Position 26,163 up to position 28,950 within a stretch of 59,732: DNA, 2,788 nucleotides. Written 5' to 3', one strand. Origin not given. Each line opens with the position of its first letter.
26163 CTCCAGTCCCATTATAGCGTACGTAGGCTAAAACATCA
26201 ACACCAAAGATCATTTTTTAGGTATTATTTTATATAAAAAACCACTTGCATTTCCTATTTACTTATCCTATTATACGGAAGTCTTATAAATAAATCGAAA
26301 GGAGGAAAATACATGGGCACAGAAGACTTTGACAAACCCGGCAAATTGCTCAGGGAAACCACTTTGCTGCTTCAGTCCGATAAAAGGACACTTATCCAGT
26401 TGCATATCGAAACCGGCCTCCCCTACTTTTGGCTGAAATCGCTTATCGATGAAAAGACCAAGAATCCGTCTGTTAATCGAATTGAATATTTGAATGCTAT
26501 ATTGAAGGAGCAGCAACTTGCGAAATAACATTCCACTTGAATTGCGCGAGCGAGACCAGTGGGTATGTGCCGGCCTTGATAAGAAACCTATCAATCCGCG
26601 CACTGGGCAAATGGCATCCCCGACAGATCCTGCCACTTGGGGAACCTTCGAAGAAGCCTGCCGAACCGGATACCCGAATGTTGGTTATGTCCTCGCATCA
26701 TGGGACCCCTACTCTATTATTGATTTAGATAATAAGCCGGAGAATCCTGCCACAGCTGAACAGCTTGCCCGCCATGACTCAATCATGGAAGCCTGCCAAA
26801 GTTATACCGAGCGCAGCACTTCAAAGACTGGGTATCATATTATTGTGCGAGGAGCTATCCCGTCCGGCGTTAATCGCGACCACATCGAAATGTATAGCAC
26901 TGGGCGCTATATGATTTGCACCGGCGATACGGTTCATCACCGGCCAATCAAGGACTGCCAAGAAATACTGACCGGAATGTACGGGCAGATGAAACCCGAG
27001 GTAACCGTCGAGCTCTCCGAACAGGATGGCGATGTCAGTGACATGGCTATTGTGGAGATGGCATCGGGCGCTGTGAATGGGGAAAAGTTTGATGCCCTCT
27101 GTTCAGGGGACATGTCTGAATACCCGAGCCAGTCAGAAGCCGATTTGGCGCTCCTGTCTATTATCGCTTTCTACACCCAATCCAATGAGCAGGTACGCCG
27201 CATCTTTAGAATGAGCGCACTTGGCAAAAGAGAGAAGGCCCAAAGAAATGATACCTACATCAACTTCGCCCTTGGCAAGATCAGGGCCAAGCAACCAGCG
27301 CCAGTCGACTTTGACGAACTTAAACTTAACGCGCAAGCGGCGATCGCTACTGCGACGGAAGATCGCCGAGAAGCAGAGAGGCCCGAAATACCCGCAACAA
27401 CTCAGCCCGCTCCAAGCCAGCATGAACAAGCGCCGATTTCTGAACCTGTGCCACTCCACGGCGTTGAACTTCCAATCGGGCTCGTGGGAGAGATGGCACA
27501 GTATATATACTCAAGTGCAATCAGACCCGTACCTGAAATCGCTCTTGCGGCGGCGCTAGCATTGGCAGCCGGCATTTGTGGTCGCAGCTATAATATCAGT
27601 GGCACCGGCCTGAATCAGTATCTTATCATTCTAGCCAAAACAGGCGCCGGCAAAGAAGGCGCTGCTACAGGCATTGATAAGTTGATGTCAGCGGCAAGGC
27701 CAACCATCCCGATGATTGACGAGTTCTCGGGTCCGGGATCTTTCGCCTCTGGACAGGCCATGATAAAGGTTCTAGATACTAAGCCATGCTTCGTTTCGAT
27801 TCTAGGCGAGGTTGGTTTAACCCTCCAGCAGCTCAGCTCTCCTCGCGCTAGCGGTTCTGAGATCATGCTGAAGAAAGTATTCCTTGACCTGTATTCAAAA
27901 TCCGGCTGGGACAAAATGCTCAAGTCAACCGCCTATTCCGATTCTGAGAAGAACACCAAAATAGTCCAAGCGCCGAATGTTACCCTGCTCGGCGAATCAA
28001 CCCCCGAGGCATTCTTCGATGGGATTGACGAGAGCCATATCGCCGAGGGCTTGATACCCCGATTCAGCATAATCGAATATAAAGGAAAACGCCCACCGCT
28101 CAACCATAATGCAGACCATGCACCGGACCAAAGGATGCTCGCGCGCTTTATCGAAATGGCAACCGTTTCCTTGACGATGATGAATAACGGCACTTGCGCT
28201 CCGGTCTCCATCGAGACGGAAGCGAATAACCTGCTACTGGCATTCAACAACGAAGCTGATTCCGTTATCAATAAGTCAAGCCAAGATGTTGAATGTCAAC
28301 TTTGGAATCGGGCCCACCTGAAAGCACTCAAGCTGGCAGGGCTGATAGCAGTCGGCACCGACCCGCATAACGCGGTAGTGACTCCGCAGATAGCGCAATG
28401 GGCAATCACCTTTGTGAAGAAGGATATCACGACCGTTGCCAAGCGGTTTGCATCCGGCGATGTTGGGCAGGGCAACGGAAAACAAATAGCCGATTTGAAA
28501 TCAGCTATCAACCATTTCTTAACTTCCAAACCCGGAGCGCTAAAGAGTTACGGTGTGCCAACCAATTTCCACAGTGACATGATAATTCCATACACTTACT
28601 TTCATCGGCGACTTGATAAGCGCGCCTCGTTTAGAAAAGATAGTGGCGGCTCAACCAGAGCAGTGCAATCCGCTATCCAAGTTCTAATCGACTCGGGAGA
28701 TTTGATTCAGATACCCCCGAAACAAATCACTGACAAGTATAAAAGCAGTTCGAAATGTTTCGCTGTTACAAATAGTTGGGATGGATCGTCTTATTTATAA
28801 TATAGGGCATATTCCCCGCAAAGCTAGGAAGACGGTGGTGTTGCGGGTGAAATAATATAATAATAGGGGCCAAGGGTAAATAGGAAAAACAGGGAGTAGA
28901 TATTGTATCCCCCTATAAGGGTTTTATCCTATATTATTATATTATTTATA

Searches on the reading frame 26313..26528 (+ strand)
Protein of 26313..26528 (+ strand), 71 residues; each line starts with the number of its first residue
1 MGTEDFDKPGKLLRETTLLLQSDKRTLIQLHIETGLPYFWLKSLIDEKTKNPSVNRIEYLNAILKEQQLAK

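Call 7: search_protein_families(library=phrogs, proteins=[window:26313-26528:+], max_evalue=0.01)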
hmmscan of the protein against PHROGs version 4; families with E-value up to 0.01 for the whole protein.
window:26313-26528:+ (71 aa): 0 families

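Call 8: search_protein_families(library=pfam, proteins=[window:26313-26528:+], max_evalue=0.01)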
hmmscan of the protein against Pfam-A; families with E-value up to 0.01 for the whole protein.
window:26313-26528:+ (71 aa): 0 families

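Call 80: search_solved_structures(query=window:26313-26528:+, max_evalue=5)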
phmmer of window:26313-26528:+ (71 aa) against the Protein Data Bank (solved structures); distinct sequences matched with E-value up to 5: 7.
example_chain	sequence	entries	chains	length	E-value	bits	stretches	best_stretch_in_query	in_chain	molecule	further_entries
4r6f_A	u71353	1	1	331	0.079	16.3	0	14-58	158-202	Leucine rich repeat DLRR_I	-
7xi2_A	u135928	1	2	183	0.35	14.3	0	3-29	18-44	Adenine phosphoribosyltransferase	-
7y94_A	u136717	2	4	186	0.36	14.3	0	3-29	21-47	Adenine phosphoribosyltransferase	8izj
2dy0_A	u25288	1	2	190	0.38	14.2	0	3-29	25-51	Adenine phosphoribosyltransferase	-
4ri2_A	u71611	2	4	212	0.83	13.1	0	23-44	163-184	Photosystem II 22 kDa protein, chloroplastic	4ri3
2aho_B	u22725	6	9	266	0.96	12.9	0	30-59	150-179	Translation initiation factor 2 alpha subunit | Translation initiation factor 2 subunit alpha | aIF2-alpha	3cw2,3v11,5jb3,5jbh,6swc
1vl2_A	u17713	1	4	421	1.3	12.5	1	22-63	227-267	Argininosuccinate synthase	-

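Call 97: search_protein_families(library=ncbifam, proteins=[window:26313-26528:+], max_evalue=0.1)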
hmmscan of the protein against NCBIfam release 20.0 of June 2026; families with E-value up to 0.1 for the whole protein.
window:26313-26528:+ (71 aa): 0 families

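Call 98: search_protein_families(library=padloc, proteins=[window:26313-26528:+], max_evalue=0.1)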
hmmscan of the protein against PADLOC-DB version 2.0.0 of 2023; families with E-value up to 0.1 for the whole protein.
window:26313-26528:+ (71 aa): 0 families

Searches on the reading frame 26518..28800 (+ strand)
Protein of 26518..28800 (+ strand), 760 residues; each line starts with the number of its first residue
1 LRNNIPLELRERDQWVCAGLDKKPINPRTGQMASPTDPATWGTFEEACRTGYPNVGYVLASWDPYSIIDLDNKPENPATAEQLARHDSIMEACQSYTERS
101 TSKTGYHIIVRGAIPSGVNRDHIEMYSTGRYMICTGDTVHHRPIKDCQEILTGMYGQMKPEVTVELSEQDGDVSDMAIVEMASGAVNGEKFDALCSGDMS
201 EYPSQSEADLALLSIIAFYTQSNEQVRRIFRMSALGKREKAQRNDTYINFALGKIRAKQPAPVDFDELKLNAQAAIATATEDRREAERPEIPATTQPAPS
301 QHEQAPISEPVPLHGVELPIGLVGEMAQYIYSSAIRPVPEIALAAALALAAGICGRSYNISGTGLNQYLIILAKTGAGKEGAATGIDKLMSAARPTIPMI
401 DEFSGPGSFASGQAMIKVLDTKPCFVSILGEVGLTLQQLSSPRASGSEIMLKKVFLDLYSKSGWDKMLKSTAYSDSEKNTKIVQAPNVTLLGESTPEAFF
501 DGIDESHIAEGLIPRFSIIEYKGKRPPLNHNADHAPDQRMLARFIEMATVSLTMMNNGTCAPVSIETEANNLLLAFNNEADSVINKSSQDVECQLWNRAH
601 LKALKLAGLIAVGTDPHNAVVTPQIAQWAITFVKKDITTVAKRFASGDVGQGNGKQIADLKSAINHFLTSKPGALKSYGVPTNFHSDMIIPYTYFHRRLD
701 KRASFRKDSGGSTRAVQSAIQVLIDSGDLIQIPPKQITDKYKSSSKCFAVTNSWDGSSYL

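Call 7: search_protein_families(library=phrogs, proteins=[window:26518-28800:+], max_evalue=0.01)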
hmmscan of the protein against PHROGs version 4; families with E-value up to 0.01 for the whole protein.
window:26518-28800:+ (760 aa): 9 families
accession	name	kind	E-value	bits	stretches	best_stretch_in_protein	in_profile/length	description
phrog_3022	-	DNA, RNA and nucleotide metabolism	2.1e-209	698.8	1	2-744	6-782/788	DNA primase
phrog_1829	-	DNA, RNA and nucleotide metabolism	1.6e-52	179.7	1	3-254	4-288/772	DNA primase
phrog_13901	-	DNA, RNA and nucleotide metabolism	5.1e-45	155.1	1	3-249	9-285/341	DNA primase/helicase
phrog_8643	-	DNA, RNA and nucleotide metabolism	2.1e-26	93.8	1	2-144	34-176/179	DNA polymerase/primase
phrog_10514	-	DNA, RNA and nucleotide metabolism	1e-18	68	1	270-635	294-662/750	DNA primase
phrog_5311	-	DNA, RNA and nucleotide metabolism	2.2e-06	27.2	1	451-646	412-603/692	helicase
phrog_29311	-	unknown function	2.7e-05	25.1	1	683-750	159-226/235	-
phrog_15962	-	DNA, RNA and nucleotide metabolism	0.00028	20.3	1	68-141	117-190/835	DNA primase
phrog_35045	-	DNA, RNA and nucleotide metabolism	0.0027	17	0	53-134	73-155/826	DNA primase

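Call 8: search_protein_families(library=pfam, proteins=[window:26518-28800:+], max_evalue=0.01)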
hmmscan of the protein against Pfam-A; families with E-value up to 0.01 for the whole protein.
window:26518-28800:+ (760 aa): 2 families
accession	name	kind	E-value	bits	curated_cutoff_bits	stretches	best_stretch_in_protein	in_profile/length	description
PF22763.1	NrS1-1_pol-like_HBD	-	1.3e-08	35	27.9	1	205-250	1-49/64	NrS-1 polymerase HBD domain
PF13148.11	DUF3987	-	2.4e-07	30.7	27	1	479-634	189-352/364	Protein of unknown function (DUF3987)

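Call 10: search_dna_similar(query=window:26518-28800:+, collection=phages, mode=protein, max_rows=40)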
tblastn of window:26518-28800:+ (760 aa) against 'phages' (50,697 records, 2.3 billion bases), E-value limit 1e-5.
Records with a match: 465; places in all: 471; records where one place covers at least 80% of the query: 283.
Best place of each record, by identity: <60% 465.
By first word of the organism name: Pseudomonas 97; Escherichia 48; Klebsiella 39; Vibrio 26; Stenotrophomonas 23; Xanthomonas 18; Lactobacillus 17; Rhizobium 15; Listeria 15; Mycobacterium 14; and 47 more.
By host as written in the record: Pseudomonas aeruginosa 33; - 31; Klebsiella pneumoniae 25; Escherichia coli 18; Stenotrophomonas maltophilia 15; Pseudomonas aeruginosa PAO1 11; Mycobacterium smegmatis mc2 155 11; Pseudomonas syringae 8; and 170 more.
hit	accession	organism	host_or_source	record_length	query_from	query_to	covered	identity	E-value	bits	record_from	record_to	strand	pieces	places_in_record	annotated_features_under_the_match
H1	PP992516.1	Pseudomonas phage Baskent_P4_1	Pseudomonas aeruginosa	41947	1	754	99%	58.0%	0e+0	857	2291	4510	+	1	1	DNA primase/helicase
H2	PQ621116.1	Pseudomonas phage PSASB_03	Pseudomonas aeruginosa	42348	1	754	99%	57.8%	0e+0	847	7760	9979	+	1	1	DNA primase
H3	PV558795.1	Variovorax phage VPv64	Variovorax paradoxus DSM 645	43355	1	754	99%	57.8%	0e+0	847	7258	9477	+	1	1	record has no annotation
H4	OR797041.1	Stenotrophomonas phage vB_SmaS_Bhz54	Stenotrophomonas maltophilia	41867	1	754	99%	57.7%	0e+0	843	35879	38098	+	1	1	putative DNA primase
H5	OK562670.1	Stenotrophomonas phage vB_SM_ytsc_ply2008005c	Stenotrophomonas maltophilia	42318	1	754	99%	57.4%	0e+0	838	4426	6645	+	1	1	DNA primase/helicase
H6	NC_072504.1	Stenotrophomonas phage vB_SM_ytsc_ply2008005c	Stenotrophomonas maltophilia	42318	1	754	99%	57.4%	0e+0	838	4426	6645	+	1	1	DNA primase/helicase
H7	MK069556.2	Microcystis phage Me-ZS1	Microcystis elabens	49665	1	754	99%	49.1%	0e+0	701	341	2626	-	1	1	DNA primase/helicase | DNA-binding domain protein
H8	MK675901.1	Shewanella phage S0112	Shewanella indica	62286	1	755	96%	46.4%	4e-101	621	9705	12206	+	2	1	primase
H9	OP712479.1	Pseudomonas phage PSV3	Pseudomonas syringae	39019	3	752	99%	44.5%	1e-78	609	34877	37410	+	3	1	hypothetical protein (x4)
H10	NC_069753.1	Pseudomonas phage PSV3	Pseudomonas syringae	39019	3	752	99%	44.5%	1e-78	609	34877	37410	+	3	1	hypothetical protein (x4)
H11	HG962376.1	Pseudomonas phage vB_PaeS_SCH_Ab26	Pseudomonas aeruginosa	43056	3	752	99%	43.4%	2e-165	535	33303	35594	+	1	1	ORF35: replicative primase/helicase | ORF34: hypothetical protein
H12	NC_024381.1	Pseudomonas phage vB_PaeS_SCH_Ab26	Pseudomonas aeruginosa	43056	3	752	99%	43.4%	2e-165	535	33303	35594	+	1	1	ORF35: DNA primase | ORF34: HTH DNA binding protein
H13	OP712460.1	Pseudomonas phage PSV3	Pseudomonas syringae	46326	3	752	99%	43.3%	9e-76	628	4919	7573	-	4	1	hypothetical protein (x4)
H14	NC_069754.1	Pseudomonas phage PSV3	Pseudomonas syringae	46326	3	752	99%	43.3%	9e-76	628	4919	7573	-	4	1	hypothetical protein (x4)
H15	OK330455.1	Pseudomonas phage Kopi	Pseudomonas aeruginosa 2072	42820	3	752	99%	43.0%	4e-164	531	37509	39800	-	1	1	putative primase/helicase | hypothetical protein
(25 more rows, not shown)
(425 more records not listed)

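Call 12: find_related_loci(query=window:26518-28800:+, collection=viral_contigs, flank=6000)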
Query window:26518-28800:+ (760 aa) in viral_contigs; peptide patterns used: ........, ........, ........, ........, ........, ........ (x = any residue, [..] = any of these).
8 stretches matched a pattern; 1 encode a relative of the query (tblastn E <= 1e-3); 1 distinct loci.
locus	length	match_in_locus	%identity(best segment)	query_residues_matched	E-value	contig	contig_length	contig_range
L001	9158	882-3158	38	1-752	1e-168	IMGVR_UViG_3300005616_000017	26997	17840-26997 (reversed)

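Call 14: find_homologous_proteins(query=window:26518-28800:+, max_evalue=1e-50)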
Query window:26518-28800:+ (760 aa): 2246 proteins with E <= 1e-50 among 8000 candidates; the best 120 are listed.
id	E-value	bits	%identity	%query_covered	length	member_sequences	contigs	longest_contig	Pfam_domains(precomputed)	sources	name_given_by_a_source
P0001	0.0e+0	1730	100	100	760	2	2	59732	PF22763.2,PF13148.12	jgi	jgi:hypothetical protein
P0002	1.7e-297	1007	60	99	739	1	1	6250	PF22763.2,PF13148.12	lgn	-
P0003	1.8e-297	1007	59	99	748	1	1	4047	PF22763.2,PF13148.12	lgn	-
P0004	3.4e-297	1006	60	99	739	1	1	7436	PF22763.2,PF13148.12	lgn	-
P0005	1.1e-296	1005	59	99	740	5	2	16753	PF22763.2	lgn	-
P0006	1.4e-296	1004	59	99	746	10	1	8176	PF22763.2,PF13148.12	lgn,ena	-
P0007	1.8e-296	1004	60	99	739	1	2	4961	PF22763.2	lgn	-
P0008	2.3e-296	1003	59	99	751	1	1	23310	PF22763.2,PF13148.12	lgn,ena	-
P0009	3.3e-296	1003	60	99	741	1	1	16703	PF22763.2,PF13148.12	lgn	-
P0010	7.6e-296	1002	60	99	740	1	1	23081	PF22763.2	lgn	-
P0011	1.3e-295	1001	59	99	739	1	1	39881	PF22763.2,PF13148.12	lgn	-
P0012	1.7e-295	1001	60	99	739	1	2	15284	PF22763.2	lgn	-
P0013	1.7e-295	1001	59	99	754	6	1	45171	PF22763.2,PF13148.12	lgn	-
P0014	2.8e-295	1000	59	99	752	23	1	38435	PF22763.2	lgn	-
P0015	4.8e-294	996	59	99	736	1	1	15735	PF22763.2,PF13148.12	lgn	-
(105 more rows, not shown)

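Call 15: find_encoding_contigs(protein=P0001, flank=10000, max_places=10)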
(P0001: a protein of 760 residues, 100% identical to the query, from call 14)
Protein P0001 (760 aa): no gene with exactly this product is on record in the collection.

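Call 16: list_cluster_members(proteins=[P0001])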
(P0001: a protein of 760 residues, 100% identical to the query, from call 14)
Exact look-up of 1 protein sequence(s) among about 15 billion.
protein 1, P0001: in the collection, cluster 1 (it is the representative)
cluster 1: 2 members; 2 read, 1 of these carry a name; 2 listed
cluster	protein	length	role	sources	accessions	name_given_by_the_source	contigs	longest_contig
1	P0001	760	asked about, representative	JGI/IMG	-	hypothetical protein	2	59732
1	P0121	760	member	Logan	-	-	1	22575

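Call 17: find_encoding_contigs(protein=P0121, flank=10000, max_places=10)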
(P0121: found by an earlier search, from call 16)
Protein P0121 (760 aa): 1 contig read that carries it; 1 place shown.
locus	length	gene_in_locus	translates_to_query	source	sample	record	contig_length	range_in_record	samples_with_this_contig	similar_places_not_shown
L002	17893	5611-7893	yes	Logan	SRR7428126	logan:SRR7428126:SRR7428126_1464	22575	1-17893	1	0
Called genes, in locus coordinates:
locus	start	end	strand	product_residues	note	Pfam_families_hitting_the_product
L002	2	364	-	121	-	?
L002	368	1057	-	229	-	PF13479:AAA_24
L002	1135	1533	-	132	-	PF23791:DUF7173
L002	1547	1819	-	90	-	-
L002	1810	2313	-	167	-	-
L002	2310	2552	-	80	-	-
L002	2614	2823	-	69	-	-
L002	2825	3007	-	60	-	-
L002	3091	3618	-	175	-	-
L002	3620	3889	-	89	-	-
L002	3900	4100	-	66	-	-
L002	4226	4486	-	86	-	-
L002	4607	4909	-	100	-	-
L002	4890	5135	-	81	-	-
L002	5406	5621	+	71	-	-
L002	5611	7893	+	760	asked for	PF22763:NrS1-1_pol-like_HBD, PF13148:DUF3987 (faint)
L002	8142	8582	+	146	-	PF24608:PDDEXK_15 (faint)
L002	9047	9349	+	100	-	-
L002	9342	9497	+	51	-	-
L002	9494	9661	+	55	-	-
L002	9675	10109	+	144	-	-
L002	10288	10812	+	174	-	-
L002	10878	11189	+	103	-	-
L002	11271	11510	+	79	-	-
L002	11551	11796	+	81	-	-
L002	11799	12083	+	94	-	-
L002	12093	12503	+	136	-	-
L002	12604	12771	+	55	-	-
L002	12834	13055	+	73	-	-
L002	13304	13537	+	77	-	-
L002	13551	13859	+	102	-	-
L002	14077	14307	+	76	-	-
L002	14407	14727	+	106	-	-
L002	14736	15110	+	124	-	-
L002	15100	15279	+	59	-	-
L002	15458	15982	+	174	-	-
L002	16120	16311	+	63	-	-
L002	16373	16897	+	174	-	-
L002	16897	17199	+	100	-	-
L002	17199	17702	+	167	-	PF11672:DUF3268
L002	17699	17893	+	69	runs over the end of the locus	-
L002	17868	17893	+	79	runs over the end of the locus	-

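Call 28: find_related_loci(query=A2, collection=viral_contigs, flank=7000)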
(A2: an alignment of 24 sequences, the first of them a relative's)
Query A2 (760 aa) in viral_contigs; peptide patterns used: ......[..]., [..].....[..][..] (x = any residue, [..] = any of these).
599 stretches matched a pattern (row limit reached: there are more); 566 encode a relative of the query (tblastn E <= 1e-3); the best 80 are kept; 80 distinct loci.
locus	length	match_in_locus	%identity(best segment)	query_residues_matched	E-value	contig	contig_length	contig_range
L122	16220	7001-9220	58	1-754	0e+0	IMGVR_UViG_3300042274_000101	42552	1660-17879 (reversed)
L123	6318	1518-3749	60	1-754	0e+0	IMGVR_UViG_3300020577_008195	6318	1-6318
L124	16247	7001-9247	59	1-754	0e+0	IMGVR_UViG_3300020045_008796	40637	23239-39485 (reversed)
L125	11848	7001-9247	59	1-754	0e+0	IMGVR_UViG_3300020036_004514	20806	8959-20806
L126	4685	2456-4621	56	1-754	0e+0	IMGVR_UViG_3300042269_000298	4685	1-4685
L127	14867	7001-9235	58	1-759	0e+0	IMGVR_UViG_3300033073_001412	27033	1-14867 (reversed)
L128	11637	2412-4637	57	1-756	0e+0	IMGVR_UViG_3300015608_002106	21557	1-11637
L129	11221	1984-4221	56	1-760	0e+0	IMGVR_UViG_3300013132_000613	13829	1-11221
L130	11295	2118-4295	58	1-754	0e+0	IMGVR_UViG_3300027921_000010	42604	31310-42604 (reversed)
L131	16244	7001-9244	57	1-754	0e+0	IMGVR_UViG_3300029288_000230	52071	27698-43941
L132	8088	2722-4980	56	1-754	0e+0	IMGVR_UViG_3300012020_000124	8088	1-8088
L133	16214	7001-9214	55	4-754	0e+0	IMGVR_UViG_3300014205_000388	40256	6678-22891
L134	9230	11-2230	54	14-754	0e+0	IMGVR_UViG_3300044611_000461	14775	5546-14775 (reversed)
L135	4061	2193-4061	62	1-637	0e+0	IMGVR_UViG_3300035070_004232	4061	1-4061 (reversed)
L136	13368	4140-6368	54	4-757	0e+0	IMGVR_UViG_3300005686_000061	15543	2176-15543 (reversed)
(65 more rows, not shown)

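Call 75: get_annotated_region(hit=H8, flank=5000)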
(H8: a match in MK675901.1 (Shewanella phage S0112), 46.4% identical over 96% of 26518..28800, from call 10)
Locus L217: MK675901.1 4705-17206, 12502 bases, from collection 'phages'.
description: Shewanella phage S0112, complete genome.
organism: Shewanella phage S0112 (NCBI taxid 2559821)
taxonomy: Viruses; Duplodnaviria; Heunggongvirae; Uroviricota; Caudoviricetes
host: Shewanella indica; source: -; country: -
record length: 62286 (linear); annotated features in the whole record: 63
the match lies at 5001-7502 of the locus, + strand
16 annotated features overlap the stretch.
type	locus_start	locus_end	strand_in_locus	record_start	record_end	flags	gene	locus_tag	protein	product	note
CDS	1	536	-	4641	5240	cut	-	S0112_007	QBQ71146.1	multimodular transpeptidase-transglycosylase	-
CDS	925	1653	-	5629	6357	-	-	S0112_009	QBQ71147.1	ATPase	-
CDS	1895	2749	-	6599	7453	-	-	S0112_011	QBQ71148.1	P-loop containing nucleoside triphosphate hydrolase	-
CDS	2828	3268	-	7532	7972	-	-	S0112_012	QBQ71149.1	hypothetical protein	hypothetical protein NVP1117O_73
CDS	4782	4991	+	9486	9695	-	-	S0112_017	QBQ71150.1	DNA-binding domain protein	-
CDS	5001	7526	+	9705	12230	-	-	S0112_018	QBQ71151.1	primase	-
CDS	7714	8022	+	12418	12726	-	-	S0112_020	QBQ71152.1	hypothetical protein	hypothetical protein NVP1205O_37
CDS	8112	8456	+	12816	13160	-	-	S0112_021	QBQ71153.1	hypothetical protein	hypothetical protein Acj9p206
CDS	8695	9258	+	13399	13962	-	-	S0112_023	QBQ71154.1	DprA-like protein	DprA-like protein (DNA_processg_A/cl22881)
CDS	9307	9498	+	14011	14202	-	-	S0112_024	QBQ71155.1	hypothetical protein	-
CDS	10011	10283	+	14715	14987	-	-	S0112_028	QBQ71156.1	hypothetical protein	-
CDS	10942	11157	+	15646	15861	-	-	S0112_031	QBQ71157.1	hypothetical protein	-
CDS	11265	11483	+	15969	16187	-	-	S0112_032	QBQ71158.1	hypothetical protein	hypothetical protein VmeM32_00177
CDS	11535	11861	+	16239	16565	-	-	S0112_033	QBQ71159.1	hypothetical protein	hypothetical protein PaBG_00267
CDS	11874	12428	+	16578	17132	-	-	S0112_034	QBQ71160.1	peptidase C39 family protein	-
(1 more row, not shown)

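Call 83: predict_structure(alignment_id=A2)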
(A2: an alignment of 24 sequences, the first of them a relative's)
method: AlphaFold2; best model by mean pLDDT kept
length: 760 residues; sequences in the alignment: 24
mean_pLDDT: 72.1   pTM: 0.42
mean pLDDT of the five models: 72.1, 70.9, 70.6, 69.9, 68.9
residues with pLDDT >= 90: 124; 70-90: 376; 50-70: 95; < 50: 165
segments of 3 or more residues with pLDDT < 50: 160-170, 257-261, 279-308, 361-367, 405-440, 456-489, 492-516, 647-652, 757-760
pLDDT, mean of each block of 10 residues (from residue 1): 88 92 91 89 94 90 90 87 89 89 89 81 85 88 89 76 35 76 74 85 80 85 82 75 67 59 72 67 35 33 39 78 91 85 81 70 43 60 80 84 52 39 39 40 49 48 39 37 42 43 34 46 73 87 90 79 88 91 77 72 84 89 92 79 52 64 86 82 86 89 69 84 82 85 87 59
secondary structure, 60 per line:
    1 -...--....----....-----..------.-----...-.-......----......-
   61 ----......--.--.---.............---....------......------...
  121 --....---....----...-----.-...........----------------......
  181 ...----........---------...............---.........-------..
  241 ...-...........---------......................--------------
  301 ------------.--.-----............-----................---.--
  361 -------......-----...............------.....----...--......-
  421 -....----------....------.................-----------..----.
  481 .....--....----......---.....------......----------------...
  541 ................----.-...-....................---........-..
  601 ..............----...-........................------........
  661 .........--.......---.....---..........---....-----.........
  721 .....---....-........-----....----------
elements in order (helices of 4 or more, strands of 3 or more residues): H7-10 E15-18 H44-49 E54-59 E65-70 H80-92 E96-99 E106-111 E118-120 E123-126 E130-133 E138-140 H148-158 H175-183 H188-195 H205-219 H223-231 H239-243 H245-255 H265-286 H322-333 H339-354 E368-373 H379-393 H400-404 E409-411 E414-419 E422-425 H436-439 H446-462 E480-485 E488-491 H496-501 H505-509 E516-521 H538-556 E563-565 H567-586 H590-597 H599-614 E619-621 H623-646 H653-669 H672-678 H682-686 H692-699 H703-706 H712-725 E729-732 H734-741 E747-750

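Call 85: fold_search(model_id=the predicted structure, library=pdb)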
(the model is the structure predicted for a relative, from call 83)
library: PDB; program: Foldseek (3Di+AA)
matches with E <= 10: 163; with E <= 0.001: 6
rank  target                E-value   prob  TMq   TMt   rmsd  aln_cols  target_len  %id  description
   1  6jop                  2.1e-12  1.00  0.19  0.45  12.5       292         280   26  Crystal structures of phage NrS-1 N300-dNTPs-Mg2+ complex provide molecular mechanisms for substrate specificity (released 2019-06-26)
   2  7rr4                  3.7e-12  1.00  0.19  0.47  11.7       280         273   28  Structure of Deep-Sea Phage NrS-1 Primase-Polymerase N300 in complex with magnesium and pyrophosphate (released 2022-01-12)
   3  6a9w                  4.1e-12  1.00  0.20  0.48  10.7       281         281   26  Structure of the bifunctional DNA primase-polymerase from phage NrS-1 (released 2019-03-13)
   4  7rr3                  5.6e-12  1.00  0.17  0.45  14.2       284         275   26  Structure of Deep-Sea Phage NrS-1 Primase-Polymerase N300 in complex with calcium and ddCTP (released 2022-01-12)
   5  6k9a                  1.6e-11  1.00  0.19  0.47   9.4       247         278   28  The complex of NrS-1 N terminal domain (1-305) with dGTP (released 2020-06-17)
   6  6jon                  1.6e-11  1.00  0.19  0.46  12.6       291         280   26  Crystal structures of phage NrS-1 N300-dNTPs-Mg2+ complex provide molecular mechanisms for substrate specificity (released 2019-06-26)
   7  9e2w_4                1.8e-02  0.98  0.20  0.23  12.7       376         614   11  Cryo-EM structure of yeast CMG helicase stalled at G4-containing DNA template, state 1 (released 2025-03-26)
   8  6mii_A                2.3e-02  0.90  0.18  0.22  15.4       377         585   14  Crystal structure of minichromosome maintenance protein MCM/DNA complex (released 2019-07-24)
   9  9e2y_4                2.9e-02  0.91  0.18  0.21  12.6       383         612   10  Cryo-EM structure of yeast CMG helicase stalled at G4-containing DNA template, state 3 (released 2025-03-26)
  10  6skl_4                2.9e-02  0.84  0.20  0.21  13.3       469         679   11  Cryo-EM structure of the CMG Fork Protection Complex at a replication fork - Conformation 1 (released 2020-05-06)
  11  8kg9_4                4.8e-02  0.82  0.20  0.22  13.3       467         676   12  Yeast replisome in state III (released 2023-12-06)
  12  3h20                  5.8e-02  0.72  0.11  0.25  18.4       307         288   12  Crystal structure of primase RepB' (released 2009-04-28)
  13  6mii_B                1.0e-01  0.69  0.18  0.22  12.8       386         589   13  Crystal structure of minichromosome maintenance protein MCM/DNA complex (released 2019-07-24)
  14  8rif_7                1.1e-01  0.75  0.22  0.22  14.5       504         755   10  Cryo-EM structure of the MCM double hexamer loaded onto dsDNA. (released 2025-01-01)
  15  9nuk_A                1.2e-01  0.82  0.19  0.23  13.5       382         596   12  SsoPfMCM:DNA class 2a from merged particles (released 2026-03-25)
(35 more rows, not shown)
